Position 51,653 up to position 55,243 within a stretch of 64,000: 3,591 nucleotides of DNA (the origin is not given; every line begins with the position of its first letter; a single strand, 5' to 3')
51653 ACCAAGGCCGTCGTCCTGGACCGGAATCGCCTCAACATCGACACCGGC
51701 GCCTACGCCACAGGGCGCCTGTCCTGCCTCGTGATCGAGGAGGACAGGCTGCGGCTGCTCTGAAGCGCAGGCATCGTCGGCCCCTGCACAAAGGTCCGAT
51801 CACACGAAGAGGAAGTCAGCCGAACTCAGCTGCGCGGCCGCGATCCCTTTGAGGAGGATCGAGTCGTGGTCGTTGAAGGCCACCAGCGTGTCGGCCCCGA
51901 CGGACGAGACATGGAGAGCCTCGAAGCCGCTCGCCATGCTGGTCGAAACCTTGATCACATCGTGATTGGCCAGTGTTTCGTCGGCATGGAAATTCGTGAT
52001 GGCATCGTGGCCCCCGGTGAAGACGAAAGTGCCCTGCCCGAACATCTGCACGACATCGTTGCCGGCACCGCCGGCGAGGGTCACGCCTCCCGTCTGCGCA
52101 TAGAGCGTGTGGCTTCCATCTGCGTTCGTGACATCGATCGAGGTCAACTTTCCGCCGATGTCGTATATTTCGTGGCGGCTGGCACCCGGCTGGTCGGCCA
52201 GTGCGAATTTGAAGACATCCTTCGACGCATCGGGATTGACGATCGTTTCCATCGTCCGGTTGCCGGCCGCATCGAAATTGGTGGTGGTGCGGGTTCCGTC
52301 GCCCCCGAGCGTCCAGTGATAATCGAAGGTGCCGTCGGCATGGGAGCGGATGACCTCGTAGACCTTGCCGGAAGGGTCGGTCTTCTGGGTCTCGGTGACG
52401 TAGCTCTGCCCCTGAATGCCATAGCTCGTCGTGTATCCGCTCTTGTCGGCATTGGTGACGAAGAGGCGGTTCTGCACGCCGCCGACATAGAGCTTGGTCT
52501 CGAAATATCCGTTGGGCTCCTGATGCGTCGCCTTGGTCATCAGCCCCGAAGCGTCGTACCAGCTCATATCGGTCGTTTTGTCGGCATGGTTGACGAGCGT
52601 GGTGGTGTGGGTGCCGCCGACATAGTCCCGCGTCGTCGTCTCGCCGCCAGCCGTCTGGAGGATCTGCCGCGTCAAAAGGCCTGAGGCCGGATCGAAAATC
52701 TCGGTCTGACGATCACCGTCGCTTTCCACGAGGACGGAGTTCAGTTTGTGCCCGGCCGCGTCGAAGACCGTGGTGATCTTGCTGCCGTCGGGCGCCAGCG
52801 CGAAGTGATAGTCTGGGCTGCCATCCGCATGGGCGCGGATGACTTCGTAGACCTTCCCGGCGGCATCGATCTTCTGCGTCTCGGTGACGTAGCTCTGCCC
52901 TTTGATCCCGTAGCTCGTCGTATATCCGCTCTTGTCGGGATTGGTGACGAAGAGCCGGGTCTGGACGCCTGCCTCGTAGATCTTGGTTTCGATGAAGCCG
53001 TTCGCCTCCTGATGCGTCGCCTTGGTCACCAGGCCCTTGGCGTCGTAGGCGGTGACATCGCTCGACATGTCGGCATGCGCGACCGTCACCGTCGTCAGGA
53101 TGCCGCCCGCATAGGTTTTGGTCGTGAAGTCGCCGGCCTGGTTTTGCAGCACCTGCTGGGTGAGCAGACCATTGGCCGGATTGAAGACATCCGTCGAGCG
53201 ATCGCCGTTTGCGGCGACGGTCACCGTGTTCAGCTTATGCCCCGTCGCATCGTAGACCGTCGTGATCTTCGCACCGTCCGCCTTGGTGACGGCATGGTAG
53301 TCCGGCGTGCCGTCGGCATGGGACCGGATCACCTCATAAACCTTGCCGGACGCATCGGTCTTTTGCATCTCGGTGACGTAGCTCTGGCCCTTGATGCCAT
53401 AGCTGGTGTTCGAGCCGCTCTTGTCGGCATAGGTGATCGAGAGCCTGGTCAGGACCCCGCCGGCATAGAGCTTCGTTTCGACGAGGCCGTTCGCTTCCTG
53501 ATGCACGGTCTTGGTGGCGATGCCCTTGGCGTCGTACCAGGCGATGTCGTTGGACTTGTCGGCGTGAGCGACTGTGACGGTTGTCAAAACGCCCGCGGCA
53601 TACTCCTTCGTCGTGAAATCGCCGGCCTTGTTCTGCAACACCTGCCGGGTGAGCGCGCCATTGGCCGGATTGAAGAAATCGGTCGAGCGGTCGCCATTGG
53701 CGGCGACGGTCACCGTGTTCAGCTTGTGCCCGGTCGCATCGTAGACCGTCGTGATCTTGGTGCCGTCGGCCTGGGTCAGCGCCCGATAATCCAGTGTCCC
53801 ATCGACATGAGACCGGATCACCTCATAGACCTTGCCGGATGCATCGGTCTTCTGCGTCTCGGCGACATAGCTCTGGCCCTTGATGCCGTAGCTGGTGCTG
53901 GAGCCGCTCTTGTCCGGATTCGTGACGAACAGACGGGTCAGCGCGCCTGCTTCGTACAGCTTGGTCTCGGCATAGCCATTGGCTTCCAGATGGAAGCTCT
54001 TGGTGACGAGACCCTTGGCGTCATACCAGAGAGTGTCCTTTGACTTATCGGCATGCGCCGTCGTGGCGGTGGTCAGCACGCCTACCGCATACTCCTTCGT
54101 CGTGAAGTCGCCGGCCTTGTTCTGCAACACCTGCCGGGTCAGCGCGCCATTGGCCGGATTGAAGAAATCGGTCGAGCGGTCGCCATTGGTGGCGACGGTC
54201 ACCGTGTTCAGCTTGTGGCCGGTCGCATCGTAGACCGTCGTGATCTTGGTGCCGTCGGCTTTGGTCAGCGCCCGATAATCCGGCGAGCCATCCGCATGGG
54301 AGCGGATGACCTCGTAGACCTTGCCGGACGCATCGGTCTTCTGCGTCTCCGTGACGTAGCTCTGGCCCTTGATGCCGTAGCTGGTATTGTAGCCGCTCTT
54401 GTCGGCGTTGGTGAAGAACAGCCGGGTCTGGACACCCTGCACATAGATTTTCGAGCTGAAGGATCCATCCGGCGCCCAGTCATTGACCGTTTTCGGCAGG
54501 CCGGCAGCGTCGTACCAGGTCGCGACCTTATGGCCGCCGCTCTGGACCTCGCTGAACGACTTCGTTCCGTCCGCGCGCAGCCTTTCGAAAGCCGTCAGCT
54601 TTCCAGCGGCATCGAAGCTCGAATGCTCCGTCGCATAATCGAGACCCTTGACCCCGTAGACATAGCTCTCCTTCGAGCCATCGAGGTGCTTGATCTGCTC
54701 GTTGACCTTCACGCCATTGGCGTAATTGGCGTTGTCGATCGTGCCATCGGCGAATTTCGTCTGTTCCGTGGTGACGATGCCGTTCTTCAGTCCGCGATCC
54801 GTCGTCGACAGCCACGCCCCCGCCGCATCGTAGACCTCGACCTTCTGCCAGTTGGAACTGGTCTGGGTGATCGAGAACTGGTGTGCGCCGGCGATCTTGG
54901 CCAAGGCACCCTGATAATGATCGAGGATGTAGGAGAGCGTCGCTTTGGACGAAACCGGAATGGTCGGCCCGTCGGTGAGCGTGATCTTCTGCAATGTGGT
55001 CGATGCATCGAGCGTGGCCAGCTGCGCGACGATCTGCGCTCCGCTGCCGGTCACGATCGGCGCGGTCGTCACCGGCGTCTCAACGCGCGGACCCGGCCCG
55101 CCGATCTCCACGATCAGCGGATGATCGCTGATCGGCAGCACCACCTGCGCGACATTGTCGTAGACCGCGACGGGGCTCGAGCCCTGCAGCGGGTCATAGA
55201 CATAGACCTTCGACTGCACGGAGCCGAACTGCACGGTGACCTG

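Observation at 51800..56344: Giant glycanase-like protein with an unfamiliar GH + YD-like module + T1SS-tail architecture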

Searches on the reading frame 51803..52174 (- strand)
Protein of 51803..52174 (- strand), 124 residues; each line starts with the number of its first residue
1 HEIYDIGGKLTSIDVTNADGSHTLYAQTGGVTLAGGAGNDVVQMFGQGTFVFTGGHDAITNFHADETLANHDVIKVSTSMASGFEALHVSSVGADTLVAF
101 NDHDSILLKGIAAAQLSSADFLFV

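Call 23: search_protein_families(library=pfam, proteins=[window:51803-52174:-], max_evalue=10)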
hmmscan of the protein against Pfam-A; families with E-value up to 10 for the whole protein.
seq(124 aa): 1 family
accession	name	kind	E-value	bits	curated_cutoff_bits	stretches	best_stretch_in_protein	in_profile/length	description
PF00353.25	HemolysinCabind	-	0.0052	17.2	23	1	23-42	8-27/36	RTX calcium-binding nonapeptide repeat (4 copies)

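Call 62: search_solved_structures(query=A3, max_evalue=10, show_alignments=3)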
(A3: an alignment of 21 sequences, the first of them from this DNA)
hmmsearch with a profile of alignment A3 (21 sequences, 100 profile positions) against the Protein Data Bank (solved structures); distinct sequences matched with E-value up to 10: 29.
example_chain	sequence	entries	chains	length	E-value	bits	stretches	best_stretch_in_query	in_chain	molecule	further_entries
2z8z_A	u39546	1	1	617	7.3e-06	29.1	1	10-95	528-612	Lipase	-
2z8x_A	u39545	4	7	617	8.3e-06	28.9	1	10-95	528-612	Lipase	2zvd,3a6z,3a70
2zj7_A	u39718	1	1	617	8.3e-06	28.9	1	10-95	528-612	Lipase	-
2zj6_A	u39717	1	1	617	8.3e-06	28.9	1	10-95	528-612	Lipase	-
1k7i_A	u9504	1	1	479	0.00033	23.8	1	8-98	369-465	secreted protease C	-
1k7g_A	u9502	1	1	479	0.00033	23.8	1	8-98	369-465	secreted protease C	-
1k7q_A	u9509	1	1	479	0.00033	23.8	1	8-98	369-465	SECRETED PROTEASE C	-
3hb2_P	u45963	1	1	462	0.00045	23.3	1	8-98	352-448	Secreted protease C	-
3hbu_P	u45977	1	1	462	0.00045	23.3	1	8-98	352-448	Secreted protease C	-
3hbv_P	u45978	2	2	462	0.00045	23.3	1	8-98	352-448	Secreted protease C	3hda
1go7_P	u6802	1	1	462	0.00045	23.3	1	8-98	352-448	PROTEASE C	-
1go8_P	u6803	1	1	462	0.00045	23.3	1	8-98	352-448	PROTEASE C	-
6f0t_A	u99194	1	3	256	0.0014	21.8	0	24-46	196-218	Pizza6-SFW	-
2ml3_A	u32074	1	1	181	0.14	15.4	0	8-54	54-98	Poly(beta-D-mannuronate) C5 epimerase 6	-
3ww8_A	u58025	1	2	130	0.17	15.1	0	20-45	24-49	Pizza3 protein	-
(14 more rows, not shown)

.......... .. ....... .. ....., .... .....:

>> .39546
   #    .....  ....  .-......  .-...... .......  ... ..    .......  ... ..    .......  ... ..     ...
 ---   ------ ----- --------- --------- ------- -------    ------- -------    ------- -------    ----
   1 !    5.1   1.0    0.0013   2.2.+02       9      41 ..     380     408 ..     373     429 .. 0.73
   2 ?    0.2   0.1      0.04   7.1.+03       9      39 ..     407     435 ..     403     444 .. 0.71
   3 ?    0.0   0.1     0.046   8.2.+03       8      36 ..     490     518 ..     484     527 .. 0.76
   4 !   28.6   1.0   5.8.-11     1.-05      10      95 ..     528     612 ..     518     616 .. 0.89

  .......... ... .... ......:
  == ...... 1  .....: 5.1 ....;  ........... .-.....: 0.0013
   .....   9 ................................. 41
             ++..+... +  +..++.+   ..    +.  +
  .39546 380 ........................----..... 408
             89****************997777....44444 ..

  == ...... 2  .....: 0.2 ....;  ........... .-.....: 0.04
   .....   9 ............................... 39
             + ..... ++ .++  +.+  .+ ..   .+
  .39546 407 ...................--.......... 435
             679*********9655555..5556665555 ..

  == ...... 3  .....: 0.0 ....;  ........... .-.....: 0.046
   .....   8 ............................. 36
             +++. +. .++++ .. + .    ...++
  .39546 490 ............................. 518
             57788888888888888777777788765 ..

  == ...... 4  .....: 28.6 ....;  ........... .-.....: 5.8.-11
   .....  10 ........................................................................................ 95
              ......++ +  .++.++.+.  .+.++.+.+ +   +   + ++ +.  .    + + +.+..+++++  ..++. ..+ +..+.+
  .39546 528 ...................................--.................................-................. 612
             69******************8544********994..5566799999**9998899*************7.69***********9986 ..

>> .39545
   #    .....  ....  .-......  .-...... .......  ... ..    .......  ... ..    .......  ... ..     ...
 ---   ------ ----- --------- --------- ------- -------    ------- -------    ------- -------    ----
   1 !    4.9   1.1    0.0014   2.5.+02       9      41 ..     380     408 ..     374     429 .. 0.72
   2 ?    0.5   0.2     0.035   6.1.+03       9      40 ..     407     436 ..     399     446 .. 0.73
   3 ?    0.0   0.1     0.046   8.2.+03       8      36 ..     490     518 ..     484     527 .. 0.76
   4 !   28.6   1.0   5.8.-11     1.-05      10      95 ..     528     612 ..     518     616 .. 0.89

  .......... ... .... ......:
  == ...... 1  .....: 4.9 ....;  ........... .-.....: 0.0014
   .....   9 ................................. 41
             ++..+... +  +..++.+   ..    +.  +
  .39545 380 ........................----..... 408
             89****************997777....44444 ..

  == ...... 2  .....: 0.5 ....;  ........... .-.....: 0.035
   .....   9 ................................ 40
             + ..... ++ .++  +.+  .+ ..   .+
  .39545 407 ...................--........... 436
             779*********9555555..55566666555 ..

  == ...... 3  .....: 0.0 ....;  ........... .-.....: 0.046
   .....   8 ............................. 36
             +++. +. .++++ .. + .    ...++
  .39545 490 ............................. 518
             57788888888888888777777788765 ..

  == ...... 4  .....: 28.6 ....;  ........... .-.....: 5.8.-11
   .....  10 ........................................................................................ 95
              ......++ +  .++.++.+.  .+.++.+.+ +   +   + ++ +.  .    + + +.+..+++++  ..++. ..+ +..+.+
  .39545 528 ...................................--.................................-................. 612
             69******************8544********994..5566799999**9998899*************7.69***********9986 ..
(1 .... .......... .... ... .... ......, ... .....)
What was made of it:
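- On Type I secretion substrates (RTX type): Profile hits to the last ~90 residues of lipase 2z8x (E=7e-6) and protease C (E=3e-4) (call 62).
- The C-terminal profile matches lipase 2z8x residues 528-612 of 617 and protease C 1k7i residues 369-465 of 479 (call 62).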

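Call 63: search_protein_families(library=ncbifam, alignment_id=A3, max_evalue=1)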
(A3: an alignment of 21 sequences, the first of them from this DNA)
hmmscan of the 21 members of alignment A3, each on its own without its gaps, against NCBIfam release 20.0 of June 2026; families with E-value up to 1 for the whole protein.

A. member 1, seq(100 aa): 3 families
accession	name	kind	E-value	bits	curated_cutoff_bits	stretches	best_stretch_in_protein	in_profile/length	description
NF050046.1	PueAB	exception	3.3e-09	35.7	670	1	3-99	520-615/616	polyurethane esterase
NF052454.1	BtaGlycanEglC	equivalog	0.00022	20.3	700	1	3-97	115-208/459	endo-1,3-1,4-beta-glycanase EglC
NF046115.1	Ca_rpt_SMc04171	equivalog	0.016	14.4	625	1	5-83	458-534/574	SMc04171 family calcium-binding repeat protein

B. families by the number of members that match (of 21 scanned): 6 families
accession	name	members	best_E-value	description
NF052454.1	BtaGlycanEglC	17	3.7e-07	endo-1,3-1,4-beta-glycanase EglC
NF050046.1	PueAB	14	1.6e-09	polyurethane esterase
NF046115.1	Ca_rpt_SMc04171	8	0.00098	SMc04171 family calcium-binding repeat protein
NF035945.1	Zn_serralysin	1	0.0027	serralysin family metalloprotease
NF006572.0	PRK09088.1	1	0.02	acyl-CoA synthetase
TIGR03661.1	T1SS_VCA0849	1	0.034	type I secretion C-terminal target domain-containing protein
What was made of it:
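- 51803..52102 (-): C-terminal type I secretion-type domain (last 100 aa, ends DFLFV). profile hits to the C-termini of family I.3 lipase (E=7e-6) and protease C (E=3e-4) (call 62); NCBIfam PueAB C-terminus E=3e-9, EglC, TIGR03661 (call 63)
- On Type I secretion substrates (RTX type): NCBIfam PueAB positions 520-615 of 616, E=3e-9 (call 63).
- Closest known: ExsH / EglC. Same: The C-terminal region of the query matches the NCBIfam EglC model (17 of 21 family members, call 63).
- It also matches the NCBIfam PueAB C-terminus and EglC (call 63).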

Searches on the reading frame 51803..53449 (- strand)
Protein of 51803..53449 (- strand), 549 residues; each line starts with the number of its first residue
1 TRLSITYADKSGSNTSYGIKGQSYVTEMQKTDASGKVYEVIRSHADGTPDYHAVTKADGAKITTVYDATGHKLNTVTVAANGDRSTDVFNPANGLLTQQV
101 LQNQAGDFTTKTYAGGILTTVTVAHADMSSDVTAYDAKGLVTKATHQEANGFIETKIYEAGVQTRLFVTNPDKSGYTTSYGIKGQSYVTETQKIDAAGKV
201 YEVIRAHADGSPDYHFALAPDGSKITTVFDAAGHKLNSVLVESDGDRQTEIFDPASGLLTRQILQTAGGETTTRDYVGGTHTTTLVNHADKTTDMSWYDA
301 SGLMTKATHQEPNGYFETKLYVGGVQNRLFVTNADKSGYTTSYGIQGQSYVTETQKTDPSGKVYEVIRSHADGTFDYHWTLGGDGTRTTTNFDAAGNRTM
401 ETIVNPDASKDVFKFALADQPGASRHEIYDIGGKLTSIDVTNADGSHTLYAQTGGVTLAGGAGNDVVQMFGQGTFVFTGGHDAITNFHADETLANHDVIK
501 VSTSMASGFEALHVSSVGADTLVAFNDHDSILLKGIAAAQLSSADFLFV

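Call 45: predict_structure(alignment_id=A2)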
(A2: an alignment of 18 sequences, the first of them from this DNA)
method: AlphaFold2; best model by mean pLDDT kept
length: 549 residues; sequences in the alignment: 18
mean_pLDDT: 93.8   pTM: 0.64
mean pLDDT of the five models: 93.8, 93.6, 93.6, 93.5, 93.0
residues with pLDDT >= 90: 455; 70-90: 94; 50-70: 0; < 50: 0
segments of 3 or more residues with pLDDT < 50: none
pLDDT, mean of each block of 10 residues (from residue 1): 89 92 92 92 92 93 93 94 94 93 94 94 95 95 96 96 95 97 93 96 95 96 96 93 97 93 96 95 97 96 96 97 95 97 93 96 96 94 95 91 96 92 93 94 92 90 90 91 93 91 90 92 92 93 93
secondary structure, 60 per line:
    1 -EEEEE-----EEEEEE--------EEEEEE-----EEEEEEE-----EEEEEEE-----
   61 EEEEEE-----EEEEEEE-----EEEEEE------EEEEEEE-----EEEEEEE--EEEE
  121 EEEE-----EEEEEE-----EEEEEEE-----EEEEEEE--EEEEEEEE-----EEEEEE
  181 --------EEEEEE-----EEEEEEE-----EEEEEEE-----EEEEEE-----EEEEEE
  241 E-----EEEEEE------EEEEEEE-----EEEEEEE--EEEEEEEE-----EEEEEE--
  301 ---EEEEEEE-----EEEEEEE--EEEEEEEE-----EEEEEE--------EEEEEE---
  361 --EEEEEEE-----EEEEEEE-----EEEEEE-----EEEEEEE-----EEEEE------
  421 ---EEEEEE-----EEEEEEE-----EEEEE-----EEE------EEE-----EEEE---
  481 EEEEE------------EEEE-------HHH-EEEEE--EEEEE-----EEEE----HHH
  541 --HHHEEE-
elements in order: E2-6 E12-17 E26-31 E37-43 E49-55 E61-66 E72-78 E84-89 E96-102 E108-114 E117-124 E130-135 E141-147 E153-159 E162-169 E175-180 E189-194 E200-206 E212-218 E224-229 E235-241 E247-252 E259-265 E271-277 E280-287 E293-298 E304-310 E316-322 E325-332 E338-343 E352-357 E363-369 E375-381 E387-392 E398-404 E410-414 E424-429 E435-441 E447-451 E457-459 E466-468 E474-477 E481-485 E498-501 E513-517 E520-524 E530-533 E546-548
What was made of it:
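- The AF2 model has pLDDT 93.8 and about 39 consecutive hairpin strands, followed by shorter strands in the C-terminal domain (call 45).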

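Call 47: fold_search(model_id=the predicted structure, library=pdb)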
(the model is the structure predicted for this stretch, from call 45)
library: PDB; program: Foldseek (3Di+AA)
matches with E <= 10: 1104; with E <= 0.001: 186
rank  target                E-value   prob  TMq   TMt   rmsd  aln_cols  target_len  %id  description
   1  7q97_A                2.4e-13  1.00  0.15  0.09  47.0       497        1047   14  Structure of the bacterial type VI secretion system effector RhsA. (released 2021-12-22)
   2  2fkj_A                2.0e-12  1.00  0.24  0.35  21.9       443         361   15  The crystal structure of engineered OspA (released 2006-11-21)
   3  8qjd_B                4.2e-12  1.00  0.14  0.08  42.0       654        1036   13  T6SS-linked Rhs repeat protein - Salmonella bongori Rhs-core domain (released 2024-09-25)
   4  8qja_D                4.8e-12  1.00  0.13  0.08  43.5       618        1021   13  T6SS-linked Rhs repeat protein - Advenella mimigardefordensis VgrG-Rhs core (released 2024-09-25)
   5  8qjb_A                5.3e-12  1.00  0.14  0.08  42.1       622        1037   12  T6SS-linked Rhs repeat protein - Salmonella bongori Rhs-core domain extended N-terminus (released 2024-09-25)
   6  8qjc                  7.0e-12  1.00  0.13  0.08  47.7       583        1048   15  T6SS-linked Rhs repeat protein - Salmonella bongori Rhs-core domain with toxin domain (released 2024-09-25)
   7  8uxt                  8.5e-12  1.00  0.13  0.06  44.8       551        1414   15  Acinetobacter baumannii Tse15 Rhs effector, toxin cleavage mutant (D1369N, D1391N) (released 2024-10-09)
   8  8uy4_A                9.3e-12  1.00  0.14  0.07  43.4       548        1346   15  Acinetobacter baumannii Tse15 Rhs effector (released 2024-10-09)
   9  8cp6_B                1.2e-11  1.00  0.14  0.08  44.8       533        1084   13  Type six secretion system exported effector 5 (Tse5) (released 2023-12-06)
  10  8qja_A                2.6e-11  1.00  0.10  0.06  41.1       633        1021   12  T6SS-linked Rhs repeat protein - Advenella mimigardefordensis VgrG-Rhs core (released 2024-09-25)
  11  8h8b                  3.2e-11  1.00  0.14  0.09  42.2       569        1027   13  Type VI secretion system effector RhsP in its pre-autoproteolysis and monomeric form (released 2023-01-18)
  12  8qja_C                3.2e-11  1.00  0.10  0.06  41.0       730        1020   12  T6SS-linked Rhs repeat protein - Advenella mimigardefordensis VgrG-Rhs core (released 2024-09-25)
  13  9ifo_A                4.2e-11  1.00  0.14  0.06  41.7       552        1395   13  Structure of Teneurin-Like Protein (TLP) (released 2026-03-11)
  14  9jsa_A                4.7e-11  1.00  0.19  0.31  26.0       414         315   13  CatPSAM-H8 (released 2025-10-01)
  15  2oy7                  4.9e-11  1.00  0.20  0.32  23.6       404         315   14  The crystal structure of OspA mutant (released 2008-03-04)
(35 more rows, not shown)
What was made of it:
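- On Rhs / YD-repeat toxins: TM 0.10-0.15 and rmsd above 40 A to Rhs shells, despite local E~1e-12 (call 47).
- Closest known: Rhs / YD-repeat proteins. Same: Local Foldseek matches reach E~1e-13 (call 47).
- Foldseek gives local hits to T6SS Rhs effectors at E~1e-13 (call 47). TM-scores to Rhs shells are 0.10-0.15 (call 47).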

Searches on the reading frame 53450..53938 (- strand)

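Call 23: search_protein_families(library=pfam, proteins=[window:53450-53938:-], max_evalue=10)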
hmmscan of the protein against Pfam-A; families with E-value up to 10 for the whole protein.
seq(163 aa): 4 families
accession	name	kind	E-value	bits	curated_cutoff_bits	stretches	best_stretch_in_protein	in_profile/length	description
PF12539.13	Csm1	-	0.082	13.9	22.6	1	29-66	18-55/84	Chromosome segregation protein Csm1/Pcs1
PF16540.10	MKLP1_Arf_bdg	-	0.095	13.1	28.2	0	143-163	62-82/107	Arf6-interacting domain of mitotic kinesin-like protein 1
PF05593.20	RHS_repeat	-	0.22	12.4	22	1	53-80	9-34/38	RHS Repeat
PF20615.3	DUF6802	-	0.91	10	27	1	45-86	38-79/102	Family of unknown function (DUF6802)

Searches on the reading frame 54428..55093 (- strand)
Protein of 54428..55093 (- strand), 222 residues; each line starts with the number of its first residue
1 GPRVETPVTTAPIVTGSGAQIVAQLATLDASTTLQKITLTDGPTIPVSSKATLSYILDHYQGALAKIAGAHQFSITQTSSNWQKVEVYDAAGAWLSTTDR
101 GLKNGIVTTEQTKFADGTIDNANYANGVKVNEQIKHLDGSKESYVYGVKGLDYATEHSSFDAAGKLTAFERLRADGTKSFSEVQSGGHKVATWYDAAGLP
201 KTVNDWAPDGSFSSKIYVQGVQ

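Call 23: search_protein_families(library=pfam, proteins=[window:54428-55093:-], max_evalue=10)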
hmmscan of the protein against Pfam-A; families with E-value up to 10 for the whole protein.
seq(222 aa): 1 family
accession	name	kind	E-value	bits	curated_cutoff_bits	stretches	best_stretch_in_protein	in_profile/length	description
PF05593.20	RHS_repeat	-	0.43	11.5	22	0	194-205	22-33/38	RHS Repeat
